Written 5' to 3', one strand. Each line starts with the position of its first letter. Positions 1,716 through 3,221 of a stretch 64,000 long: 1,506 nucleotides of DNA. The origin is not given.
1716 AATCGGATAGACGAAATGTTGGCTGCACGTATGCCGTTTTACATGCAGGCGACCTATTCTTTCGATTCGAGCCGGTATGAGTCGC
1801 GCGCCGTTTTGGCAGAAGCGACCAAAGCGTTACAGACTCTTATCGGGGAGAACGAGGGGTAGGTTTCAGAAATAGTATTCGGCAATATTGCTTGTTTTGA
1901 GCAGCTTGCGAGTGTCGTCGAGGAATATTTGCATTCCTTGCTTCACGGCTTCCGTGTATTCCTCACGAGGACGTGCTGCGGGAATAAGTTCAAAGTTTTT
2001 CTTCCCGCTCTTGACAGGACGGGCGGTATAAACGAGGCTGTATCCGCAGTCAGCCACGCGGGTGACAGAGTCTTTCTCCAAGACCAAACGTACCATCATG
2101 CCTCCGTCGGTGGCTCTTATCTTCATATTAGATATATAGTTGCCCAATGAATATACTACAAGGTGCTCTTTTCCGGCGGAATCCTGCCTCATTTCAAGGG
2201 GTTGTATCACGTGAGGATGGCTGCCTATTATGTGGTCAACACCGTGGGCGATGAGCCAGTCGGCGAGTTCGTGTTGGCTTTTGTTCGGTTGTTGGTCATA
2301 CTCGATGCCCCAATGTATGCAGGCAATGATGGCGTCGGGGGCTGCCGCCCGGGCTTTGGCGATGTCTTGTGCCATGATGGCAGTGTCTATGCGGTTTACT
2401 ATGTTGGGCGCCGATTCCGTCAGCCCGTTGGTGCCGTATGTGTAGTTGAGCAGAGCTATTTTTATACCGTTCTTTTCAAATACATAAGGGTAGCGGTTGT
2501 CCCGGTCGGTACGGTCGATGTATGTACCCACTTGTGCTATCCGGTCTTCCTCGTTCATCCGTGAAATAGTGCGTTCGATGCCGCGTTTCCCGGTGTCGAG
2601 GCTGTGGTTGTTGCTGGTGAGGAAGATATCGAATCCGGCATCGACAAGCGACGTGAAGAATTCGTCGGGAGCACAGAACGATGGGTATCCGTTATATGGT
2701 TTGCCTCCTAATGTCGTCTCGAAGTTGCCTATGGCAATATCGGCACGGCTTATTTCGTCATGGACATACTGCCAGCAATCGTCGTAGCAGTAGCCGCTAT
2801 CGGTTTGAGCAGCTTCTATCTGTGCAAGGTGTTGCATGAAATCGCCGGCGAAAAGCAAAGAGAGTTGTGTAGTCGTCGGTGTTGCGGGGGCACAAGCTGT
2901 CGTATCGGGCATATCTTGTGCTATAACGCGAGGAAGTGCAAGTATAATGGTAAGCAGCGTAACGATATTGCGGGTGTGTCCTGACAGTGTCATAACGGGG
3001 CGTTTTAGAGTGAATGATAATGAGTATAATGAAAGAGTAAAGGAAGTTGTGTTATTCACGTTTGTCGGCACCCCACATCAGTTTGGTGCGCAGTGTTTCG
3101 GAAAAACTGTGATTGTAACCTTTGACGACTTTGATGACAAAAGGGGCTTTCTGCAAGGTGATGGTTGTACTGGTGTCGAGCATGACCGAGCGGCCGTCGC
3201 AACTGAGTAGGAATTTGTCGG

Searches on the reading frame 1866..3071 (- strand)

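Call 97: search_protein_families(library=ncbifam, proteins=[window:1866-3071:-], max_evalue=0.00001)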
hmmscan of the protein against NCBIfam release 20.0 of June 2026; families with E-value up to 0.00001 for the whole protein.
window:1866-3071:- (401 aa): 1 family
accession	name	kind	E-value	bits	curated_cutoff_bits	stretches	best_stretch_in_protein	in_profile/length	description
NF038314.1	epimerase_MslH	equivalog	4.1e-08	32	700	0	229-318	233-321/439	lasso peptide C-terminal Trp epimerase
